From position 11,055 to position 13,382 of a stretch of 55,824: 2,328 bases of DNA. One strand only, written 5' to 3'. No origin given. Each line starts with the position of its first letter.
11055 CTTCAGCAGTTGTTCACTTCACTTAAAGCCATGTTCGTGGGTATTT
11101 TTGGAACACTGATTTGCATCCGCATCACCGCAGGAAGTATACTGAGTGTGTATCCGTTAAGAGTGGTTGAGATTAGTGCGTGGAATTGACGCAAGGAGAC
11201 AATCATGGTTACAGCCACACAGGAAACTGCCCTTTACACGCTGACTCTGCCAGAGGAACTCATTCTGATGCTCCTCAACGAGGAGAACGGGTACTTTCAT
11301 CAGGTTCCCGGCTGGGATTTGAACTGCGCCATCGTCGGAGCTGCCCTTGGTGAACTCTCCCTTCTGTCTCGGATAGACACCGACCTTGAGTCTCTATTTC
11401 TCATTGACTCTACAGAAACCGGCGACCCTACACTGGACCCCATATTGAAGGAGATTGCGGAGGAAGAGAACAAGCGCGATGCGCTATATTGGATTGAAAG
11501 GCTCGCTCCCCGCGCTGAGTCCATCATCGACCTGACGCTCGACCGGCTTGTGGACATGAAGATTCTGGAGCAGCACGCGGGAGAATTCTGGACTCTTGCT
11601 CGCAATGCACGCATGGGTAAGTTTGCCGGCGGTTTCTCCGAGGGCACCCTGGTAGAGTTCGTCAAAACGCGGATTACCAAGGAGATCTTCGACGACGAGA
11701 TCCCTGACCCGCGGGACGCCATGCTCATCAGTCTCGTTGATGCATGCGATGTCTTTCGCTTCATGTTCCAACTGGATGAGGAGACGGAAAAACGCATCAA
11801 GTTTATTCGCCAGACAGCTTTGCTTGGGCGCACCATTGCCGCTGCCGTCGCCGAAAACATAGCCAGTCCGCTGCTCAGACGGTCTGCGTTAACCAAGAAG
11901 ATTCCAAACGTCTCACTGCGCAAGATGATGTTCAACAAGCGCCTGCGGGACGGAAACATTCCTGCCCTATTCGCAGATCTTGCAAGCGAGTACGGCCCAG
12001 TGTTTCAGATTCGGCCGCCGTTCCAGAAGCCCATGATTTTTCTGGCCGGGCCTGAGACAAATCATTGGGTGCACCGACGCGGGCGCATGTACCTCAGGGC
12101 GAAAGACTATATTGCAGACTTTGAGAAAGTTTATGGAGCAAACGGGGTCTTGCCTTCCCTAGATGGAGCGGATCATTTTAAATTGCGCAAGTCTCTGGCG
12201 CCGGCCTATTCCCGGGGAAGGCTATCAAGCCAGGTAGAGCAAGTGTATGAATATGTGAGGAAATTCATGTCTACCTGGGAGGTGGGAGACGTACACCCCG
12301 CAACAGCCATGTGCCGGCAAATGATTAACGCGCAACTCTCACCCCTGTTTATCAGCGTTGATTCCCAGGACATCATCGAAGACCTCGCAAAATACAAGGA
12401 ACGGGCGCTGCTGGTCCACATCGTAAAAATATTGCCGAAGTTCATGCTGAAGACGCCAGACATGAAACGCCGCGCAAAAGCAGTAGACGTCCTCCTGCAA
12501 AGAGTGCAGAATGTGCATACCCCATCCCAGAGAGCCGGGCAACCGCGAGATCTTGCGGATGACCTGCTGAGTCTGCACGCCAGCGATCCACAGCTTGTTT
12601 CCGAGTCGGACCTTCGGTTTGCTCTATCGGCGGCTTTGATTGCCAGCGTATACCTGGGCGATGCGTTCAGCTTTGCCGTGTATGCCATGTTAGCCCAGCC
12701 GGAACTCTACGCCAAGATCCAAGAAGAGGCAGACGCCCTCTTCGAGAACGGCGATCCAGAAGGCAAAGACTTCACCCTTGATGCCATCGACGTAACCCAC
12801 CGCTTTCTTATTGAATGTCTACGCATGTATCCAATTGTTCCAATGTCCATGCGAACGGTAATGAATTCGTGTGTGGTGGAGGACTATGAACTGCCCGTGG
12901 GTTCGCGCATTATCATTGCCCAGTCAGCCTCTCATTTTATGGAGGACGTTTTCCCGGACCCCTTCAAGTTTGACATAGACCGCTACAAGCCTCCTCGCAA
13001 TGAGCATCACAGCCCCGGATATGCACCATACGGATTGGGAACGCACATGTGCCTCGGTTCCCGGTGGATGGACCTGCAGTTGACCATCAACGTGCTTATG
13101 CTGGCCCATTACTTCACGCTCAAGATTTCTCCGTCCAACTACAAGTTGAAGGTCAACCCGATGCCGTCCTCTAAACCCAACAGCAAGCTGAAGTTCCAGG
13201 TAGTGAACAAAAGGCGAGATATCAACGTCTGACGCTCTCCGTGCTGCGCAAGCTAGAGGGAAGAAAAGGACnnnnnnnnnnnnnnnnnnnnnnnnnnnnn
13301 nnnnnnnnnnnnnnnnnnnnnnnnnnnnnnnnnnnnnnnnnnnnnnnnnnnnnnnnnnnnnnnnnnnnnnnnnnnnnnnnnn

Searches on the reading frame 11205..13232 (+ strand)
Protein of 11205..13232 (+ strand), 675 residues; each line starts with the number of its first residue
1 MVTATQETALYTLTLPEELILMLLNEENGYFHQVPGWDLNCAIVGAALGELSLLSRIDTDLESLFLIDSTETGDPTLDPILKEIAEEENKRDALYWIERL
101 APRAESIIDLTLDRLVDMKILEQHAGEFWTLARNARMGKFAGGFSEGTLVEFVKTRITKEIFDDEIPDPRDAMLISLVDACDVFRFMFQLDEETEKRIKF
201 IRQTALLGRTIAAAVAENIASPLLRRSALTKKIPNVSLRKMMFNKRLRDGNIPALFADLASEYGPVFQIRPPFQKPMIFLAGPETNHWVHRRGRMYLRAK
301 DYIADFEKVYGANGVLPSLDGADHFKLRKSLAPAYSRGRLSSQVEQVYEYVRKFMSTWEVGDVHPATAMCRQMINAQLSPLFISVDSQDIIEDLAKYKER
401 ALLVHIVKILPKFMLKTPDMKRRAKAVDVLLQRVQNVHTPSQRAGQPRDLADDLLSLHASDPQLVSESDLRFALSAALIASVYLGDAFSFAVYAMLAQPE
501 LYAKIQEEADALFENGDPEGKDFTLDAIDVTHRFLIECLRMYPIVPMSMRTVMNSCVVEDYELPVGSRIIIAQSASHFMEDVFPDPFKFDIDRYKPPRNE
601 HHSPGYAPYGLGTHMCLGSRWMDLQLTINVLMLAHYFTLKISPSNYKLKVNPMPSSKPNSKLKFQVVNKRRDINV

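Call 3: search_protein_families(library=pfam, proteins=[window:11205-13232:+], max_evalue=0.01)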
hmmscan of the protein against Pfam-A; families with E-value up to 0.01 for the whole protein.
window:11205-13232:+ (675 aa): 2 families
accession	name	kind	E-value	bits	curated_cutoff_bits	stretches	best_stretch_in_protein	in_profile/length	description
PF00067.27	p450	-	7.1e-39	134.3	22.8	1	249-659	19-455/462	Cytochrome P450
PF05719.16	GPP34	-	6.2e-28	98.7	29.1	1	15-217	1-200/201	Golgi phosphoprotein 3 (GPP34)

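Call 4: search_protein_families(library=ncbifam, proteins=[window:11205-13232:+], max_evalue=0.01)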
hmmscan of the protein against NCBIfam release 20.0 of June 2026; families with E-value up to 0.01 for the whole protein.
window:11205-13232:+ (675 aa): 8 families
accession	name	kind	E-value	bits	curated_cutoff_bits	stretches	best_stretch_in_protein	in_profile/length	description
NF045812.1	PentlenOxigase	equivalog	8.4e-18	64.4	800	1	319-636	86-408/444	pentalenene oxygenase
NF050147.1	aminopyruv_ApyO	equivalog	1.3e-17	63.6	525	1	315-662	79-421/444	RiPP biosynthesis cytochrome P450 ApyO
NF051859.1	AlbFlvMonOxTrpSyn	equivalog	4.3e-15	55.2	700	1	307-643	93-433/457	bifunctional albaflavenone monooxygenase/terpene synthase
TIGR04538.1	P450_cycloAA_1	subfamily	2.9e-08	33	500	1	518-633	245-362/395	cytochrome P450, cyclodipeptide synthase-associated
NF053744.1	FAProxCypCBc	equivalog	0.00011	21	600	1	526-669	271-415/416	CYP152 family fatty-acid peroxygenase CypC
NF041802.1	P450_SolI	exception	0.00018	20.1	850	1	535-629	300-387/424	solanimycin biosynthesis cytochrome P450 SolI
TIGR04515.1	P450_rel_GT_act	subfamily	0.00025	20.5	343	1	537-608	266-336/386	P450-derived glycosyltransferase activator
NF041177.1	Cyp119_Thmprot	equivalog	0.006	15.4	680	0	535-633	246-336/368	cytochrome P450 Cyp119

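Call 38: search_solved_structures(query=window:11205-13232:+, max_evalue=1e-10)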
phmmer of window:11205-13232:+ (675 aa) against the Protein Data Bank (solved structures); distinct sequences matched with E-value up to 1e-10: 52.
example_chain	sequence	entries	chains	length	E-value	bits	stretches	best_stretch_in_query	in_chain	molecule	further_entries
7f3w_A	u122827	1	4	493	6.7e-22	81.1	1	325-660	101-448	cytochrome P450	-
7f3h_A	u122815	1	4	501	1.2e-21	80.3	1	325-660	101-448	Bifunctional cytochrome P450/NADPH--P450 reductase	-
8x1w_A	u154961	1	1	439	2.1e-20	76.1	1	241-642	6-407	Taxadiene 5-alpha hydroxylase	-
2ve3_A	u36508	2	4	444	5.6e-19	71.5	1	261-664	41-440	PUTATIVE CYTOCHROME P450 120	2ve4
7jj1_A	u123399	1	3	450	1.1e-18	70.5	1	254-649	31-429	Cytochrome P450 51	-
6mi0_A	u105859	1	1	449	1.1e-18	70.5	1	254-649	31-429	Cytochrome P450 51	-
8x3e_A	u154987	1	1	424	1.1e-18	70.5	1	255-642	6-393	Taxadiene 5-alpha hydroxylase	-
6mcw_A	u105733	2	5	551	2e-18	69.6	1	254-650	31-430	Cytochrome P450 51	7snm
6q2c_A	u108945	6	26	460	4.1e-17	65.3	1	257-637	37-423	Obtusifoliol 14alphademethylase | Obtusifoliol 14alphademethylase, putative | sterol 14a-demethylase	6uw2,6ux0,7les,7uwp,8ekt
7tef_A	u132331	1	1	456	9.6e-17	64.1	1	424-642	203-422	Cytochrome P450 51B1 Cyp51B1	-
7wzl_A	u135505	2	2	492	6e-16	61.4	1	312-637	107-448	Putative cytochrome P450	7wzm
5tl8_A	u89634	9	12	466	3.4e-15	58.9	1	439-665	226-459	Protein CYP51 | CYP51, sterol 14alpha-demethylase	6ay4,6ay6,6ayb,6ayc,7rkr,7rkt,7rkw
3qz1_A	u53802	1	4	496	1.6e-14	56.7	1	388-666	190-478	Steroid 21-hydroxylase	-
5vbu_A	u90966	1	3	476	2.5e-14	56.1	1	404-659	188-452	Cytochrome P450 21-hydroxylase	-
4y8w_A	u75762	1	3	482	2.6e-14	56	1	404-659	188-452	Cytochrome P450 21-hydroxylase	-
6c93_A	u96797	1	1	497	4.4e-14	55.3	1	448-650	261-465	Cytochrome P450 4B1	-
1u13_A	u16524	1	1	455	7.5e-14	54.5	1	275-648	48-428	Cytochrome P450 51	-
1x8v_A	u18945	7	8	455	9.3e-14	54.2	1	275-648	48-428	Cytochrome P450 51 | STEROL 14ALPHA-DEMETHYLASE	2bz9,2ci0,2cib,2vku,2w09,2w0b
8hkj_A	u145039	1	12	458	1e-13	54.1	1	242-665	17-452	Bifunctional cytochrome P450/NADPH--P450 reductase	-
1e9x_A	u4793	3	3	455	1e-13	54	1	275-647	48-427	CYTOCHROME P450 51-LIKE RV0764C | CYTOCHROME P450 51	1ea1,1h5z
5t6q_A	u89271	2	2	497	1.6e-13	53.4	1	448-650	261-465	Cytochrome P450 4B1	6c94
9wuk_A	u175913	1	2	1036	1.8e-13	53.3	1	247-659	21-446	bifunctional cytochrome P450/NADPH--P450 reductase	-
9wuc_A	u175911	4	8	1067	1.9e-13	53.1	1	247-659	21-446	bifunctional cytochrome P450/NADPH--P450 reductase | SoP450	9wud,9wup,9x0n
2w0a_A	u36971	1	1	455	2e-13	53.1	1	275-648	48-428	CYTOCHROME P450 51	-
6n6q_A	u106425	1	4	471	2.8e-13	52.6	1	429-662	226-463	Cytochrome P450 (CYP102L1)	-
5veu_A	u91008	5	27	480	7.4e-13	51.2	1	469-655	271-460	Cytochrome P450 3A5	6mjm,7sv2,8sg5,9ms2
7lad_A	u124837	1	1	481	7.5e-13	51.2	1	469-655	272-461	Cytochrome P450 3A5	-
5vcd_A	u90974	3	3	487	2.1e-12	49.7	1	484-644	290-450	Cytochrome P450 3A4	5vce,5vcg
9yk4_A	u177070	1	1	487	2.9e-12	49.3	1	484-644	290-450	Cytochrome P450 3A4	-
2q9f_A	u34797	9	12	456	4.3e-12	48.7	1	254-643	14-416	Cytochrome P450 46A1 | Cholesterol 24-hydroxylase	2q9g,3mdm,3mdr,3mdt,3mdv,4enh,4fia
4d6z_A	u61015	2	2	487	5.4e-12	48.4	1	484-641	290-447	CYTOCHROME P450 3A4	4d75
4ny4_A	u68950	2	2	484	6.4e-12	48.1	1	484-641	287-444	Cytochrome P450 3A4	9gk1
1w0e_A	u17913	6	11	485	6.4e-12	48.1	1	484-641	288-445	CYTOCHROME P450 3A4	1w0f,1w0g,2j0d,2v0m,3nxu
1tqn_A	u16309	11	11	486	6.4e-12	48.1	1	484-641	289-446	cytochrome P450 3A4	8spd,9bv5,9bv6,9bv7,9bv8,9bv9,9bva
7lxl_A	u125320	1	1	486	6.4e-12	48.1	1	484-641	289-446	Cytochrome P450 3A4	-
3tjs_A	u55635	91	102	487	6.5e-12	48.1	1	484-641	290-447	Cytochrome P450 3A4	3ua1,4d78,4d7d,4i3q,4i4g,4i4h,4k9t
6ma7_A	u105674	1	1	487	6.5e-12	48.1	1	484-641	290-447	Cytochrome P450 3A4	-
9wat_A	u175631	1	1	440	1e-11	47.5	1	413-640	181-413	Cytochrome P450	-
7kvk_A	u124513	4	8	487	1.3e-11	47.1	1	484-641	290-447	Cytochrome P450 3A4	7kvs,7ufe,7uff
3dbg_A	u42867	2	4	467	7.1e-11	44.7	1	302-650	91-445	Putative cytochrome P450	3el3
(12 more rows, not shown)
